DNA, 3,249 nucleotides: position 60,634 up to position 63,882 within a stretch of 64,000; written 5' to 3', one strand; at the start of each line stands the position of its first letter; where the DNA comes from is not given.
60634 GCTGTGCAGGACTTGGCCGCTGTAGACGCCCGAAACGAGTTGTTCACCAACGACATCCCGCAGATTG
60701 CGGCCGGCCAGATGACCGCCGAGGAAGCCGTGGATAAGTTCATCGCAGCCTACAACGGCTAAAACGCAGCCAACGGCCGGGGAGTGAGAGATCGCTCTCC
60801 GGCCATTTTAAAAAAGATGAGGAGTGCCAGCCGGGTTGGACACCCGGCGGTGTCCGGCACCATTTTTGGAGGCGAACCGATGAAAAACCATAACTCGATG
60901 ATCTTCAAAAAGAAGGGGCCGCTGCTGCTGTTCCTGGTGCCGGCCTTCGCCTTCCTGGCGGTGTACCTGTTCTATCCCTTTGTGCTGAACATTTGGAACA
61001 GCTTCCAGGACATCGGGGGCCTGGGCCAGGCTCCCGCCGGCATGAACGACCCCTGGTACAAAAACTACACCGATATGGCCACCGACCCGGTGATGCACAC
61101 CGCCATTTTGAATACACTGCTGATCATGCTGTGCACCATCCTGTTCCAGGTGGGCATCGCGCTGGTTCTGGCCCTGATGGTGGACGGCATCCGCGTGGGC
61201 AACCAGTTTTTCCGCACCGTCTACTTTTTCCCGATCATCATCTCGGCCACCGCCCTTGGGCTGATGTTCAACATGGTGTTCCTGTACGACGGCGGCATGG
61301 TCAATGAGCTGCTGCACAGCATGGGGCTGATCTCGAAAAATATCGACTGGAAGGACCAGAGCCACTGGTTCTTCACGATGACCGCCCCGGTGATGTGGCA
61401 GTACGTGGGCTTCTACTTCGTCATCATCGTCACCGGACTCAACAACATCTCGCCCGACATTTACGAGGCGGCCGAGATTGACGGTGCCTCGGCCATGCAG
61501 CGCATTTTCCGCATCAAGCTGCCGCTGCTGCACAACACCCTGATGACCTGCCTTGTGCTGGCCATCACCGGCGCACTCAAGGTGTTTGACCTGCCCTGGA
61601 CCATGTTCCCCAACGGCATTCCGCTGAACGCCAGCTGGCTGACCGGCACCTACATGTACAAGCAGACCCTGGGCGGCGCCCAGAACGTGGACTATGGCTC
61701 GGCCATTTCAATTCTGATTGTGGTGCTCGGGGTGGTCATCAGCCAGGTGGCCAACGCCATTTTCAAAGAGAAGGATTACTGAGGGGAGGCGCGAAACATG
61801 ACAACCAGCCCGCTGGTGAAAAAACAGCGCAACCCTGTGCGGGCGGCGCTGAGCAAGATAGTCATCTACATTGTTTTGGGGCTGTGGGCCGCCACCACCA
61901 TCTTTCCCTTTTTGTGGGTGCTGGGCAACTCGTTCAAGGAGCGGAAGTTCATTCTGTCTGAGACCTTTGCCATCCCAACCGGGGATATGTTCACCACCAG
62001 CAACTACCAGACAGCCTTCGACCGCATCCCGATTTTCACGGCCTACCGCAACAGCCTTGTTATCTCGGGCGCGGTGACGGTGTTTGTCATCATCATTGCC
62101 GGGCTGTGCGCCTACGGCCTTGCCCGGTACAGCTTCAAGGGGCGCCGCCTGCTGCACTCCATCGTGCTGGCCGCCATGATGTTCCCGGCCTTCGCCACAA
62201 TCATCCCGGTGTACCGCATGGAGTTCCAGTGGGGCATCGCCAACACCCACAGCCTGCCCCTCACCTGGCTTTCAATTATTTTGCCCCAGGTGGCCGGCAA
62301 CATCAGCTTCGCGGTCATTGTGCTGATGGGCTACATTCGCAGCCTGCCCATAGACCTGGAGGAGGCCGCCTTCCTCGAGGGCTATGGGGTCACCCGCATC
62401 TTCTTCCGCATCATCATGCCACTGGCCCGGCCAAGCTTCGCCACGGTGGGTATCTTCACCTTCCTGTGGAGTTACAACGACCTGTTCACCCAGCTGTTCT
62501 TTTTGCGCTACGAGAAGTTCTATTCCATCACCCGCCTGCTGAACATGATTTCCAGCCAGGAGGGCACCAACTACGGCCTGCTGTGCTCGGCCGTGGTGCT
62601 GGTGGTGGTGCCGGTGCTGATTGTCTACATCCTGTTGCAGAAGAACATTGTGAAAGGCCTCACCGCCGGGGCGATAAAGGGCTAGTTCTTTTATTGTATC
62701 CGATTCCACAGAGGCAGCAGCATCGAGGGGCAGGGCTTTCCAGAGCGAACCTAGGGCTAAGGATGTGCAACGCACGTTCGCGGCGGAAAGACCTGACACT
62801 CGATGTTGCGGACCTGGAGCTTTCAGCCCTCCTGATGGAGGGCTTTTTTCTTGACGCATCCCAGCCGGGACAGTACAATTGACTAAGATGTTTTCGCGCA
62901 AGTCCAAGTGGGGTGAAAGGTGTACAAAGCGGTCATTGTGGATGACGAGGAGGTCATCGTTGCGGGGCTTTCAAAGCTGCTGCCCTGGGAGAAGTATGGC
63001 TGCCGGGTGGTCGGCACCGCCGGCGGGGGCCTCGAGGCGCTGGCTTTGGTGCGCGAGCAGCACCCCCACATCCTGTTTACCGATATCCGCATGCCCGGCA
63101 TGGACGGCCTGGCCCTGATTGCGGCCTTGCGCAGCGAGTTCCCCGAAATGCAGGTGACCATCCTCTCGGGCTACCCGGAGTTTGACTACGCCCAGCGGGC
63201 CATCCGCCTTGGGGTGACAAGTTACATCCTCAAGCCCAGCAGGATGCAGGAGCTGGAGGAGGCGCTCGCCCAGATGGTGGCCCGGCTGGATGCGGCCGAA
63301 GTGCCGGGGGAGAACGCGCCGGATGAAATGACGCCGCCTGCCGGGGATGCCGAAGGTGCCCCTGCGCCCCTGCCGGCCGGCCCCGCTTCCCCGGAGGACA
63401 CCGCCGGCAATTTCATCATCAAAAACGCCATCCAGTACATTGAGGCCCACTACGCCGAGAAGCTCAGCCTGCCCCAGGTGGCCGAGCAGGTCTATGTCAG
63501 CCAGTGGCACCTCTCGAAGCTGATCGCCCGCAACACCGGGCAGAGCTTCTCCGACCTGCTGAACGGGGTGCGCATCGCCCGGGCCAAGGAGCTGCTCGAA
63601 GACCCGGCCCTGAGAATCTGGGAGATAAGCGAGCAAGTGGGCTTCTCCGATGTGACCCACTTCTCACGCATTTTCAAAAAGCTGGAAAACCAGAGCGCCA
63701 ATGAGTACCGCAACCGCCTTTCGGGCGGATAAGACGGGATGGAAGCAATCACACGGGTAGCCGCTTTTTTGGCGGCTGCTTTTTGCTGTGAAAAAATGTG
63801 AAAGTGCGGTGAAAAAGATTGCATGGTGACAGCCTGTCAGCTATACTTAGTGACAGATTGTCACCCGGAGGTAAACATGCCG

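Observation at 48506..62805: Five copies of an ~80-90 nt structured repeat with a conserved asymmetric core and compensatory stem changes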

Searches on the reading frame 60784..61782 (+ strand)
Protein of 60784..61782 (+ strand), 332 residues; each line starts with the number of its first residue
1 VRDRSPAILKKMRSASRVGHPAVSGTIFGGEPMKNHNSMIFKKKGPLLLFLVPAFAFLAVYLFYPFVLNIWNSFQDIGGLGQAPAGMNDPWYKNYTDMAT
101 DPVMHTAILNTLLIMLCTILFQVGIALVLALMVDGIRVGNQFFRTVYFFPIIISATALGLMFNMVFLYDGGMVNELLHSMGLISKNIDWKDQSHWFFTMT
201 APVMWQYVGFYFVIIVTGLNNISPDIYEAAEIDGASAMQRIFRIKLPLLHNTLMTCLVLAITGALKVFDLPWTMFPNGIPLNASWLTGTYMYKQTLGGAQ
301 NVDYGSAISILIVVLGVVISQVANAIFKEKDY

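Call 10: search_protein_families(library=ncbifam, proteins=[window:60784-61782:+])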
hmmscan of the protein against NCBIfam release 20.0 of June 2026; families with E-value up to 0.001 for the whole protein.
window:60784-61782:+ (332 aa): 13 families
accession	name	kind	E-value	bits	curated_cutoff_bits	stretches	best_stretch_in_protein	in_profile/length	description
NF040931.1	ABC_arch_GlcT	equivalog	3.1e-19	69.7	360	1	51-319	2-263/278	glucose ABC transporter permease GlcT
NF007852.0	PRK10561.1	equivalog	2.1e-16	60.6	335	1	47-320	14-280/295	sn-glycerol-3-phosphate ABC transporter permease UgpA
NF008232.0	PRK10999.1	equivalog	3.2e-12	46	392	1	94-315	269-503/520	maltose ABC transporter permease MalF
TIGR03262.1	PhnU2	equivalog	4.7e-11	42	593.25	1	54-329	10-259/546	putative 2-aminoethylphosphonate ABC transporter permease subunit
NF006939.0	PRK09421.1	equivalog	1.6e-08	34.2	262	1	104-328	8-225/230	molybdate ABC transporter permease subunit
TIGR03255.1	PhnV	equivalog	7.9e-08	32.3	358.7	1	208-279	153-224/270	2-aminoethylphosphonate ABC transport system, membrane component PhnV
TIGR01581.1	Mo_ABC_porter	hypoth_equivalog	2.4e-07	30.5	210.3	1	102-268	17-175/225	ABC transporter permease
NF007044.0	PRK09497.1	equivalog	1.1e-06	28.4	348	1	54-319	15-268/285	spermidine/putrescine ABC transporter permease PotB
TIGR00969.1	3a0106s02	subfamily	1.6e-06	27.8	240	1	92-268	47-215/272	sulfate ABC transporter permease subunit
NF011624.0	PRK15050.1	equivalog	1.7e-06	27.4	247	1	47-261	24-226/297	2-aminoethylphosphonate ABC transporter permease subunit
TIGR02141.1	modB_ABC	equivalog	1e-05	25.3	182.6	1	111-317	3-199/208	molybdate ABC transporter permease subunit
NF008208.0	PRK10971.1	equivalog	4.4e-05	23.1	415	1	92-317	44-255/277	sulfate/thiosulfate ABC transporter permease CysT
NF008620.0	PRK11602.1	equivalog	0.00094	18.5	442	0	99-266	57-216/291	sulfate/thiosulfate ABC transporter permease CysW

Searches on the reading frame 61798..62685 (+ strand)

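Call 23: search_protein_families(library=pfam, proteins=[window:61798-62685:+])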
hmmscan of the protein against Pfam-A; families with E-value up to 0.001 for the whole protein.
window:61798-62685:+ (295 aa): 1 family
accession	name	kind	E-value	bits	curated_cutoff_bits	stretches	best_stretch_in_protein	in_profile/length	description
PF00528.27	BPD_transp_1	-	9e-15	55.3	26.4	1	101-288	4-182/184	Binding-protein-dependent transport system inner membrane component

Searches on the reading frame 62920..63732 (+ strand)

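Call 56: search_protein_families(library=pfam, proteins=[window:62920-63732:+], max_evalue=0.00001)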
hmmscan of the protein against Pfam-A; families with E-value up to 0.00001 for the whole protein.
window:62920-63732:+ (270 aa): 3 families
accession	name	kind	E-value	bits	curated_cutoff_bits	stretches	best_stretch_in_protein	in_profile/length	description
PF00072.30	Response_reg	-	8.3e-26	90.8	30.2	1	5-116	2-110/111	Response regulator receiver domain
PF12833.13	HTH_18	-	2.5e-19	69.8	33.6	1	188-266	2-80/80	Helix-turn-helix domain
PF00165.29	HTH_AraC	-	4.6e-14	52.6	26.6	1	231-265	9-42/42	Bacterial regulatory helix-turn-helix proteins, AraC family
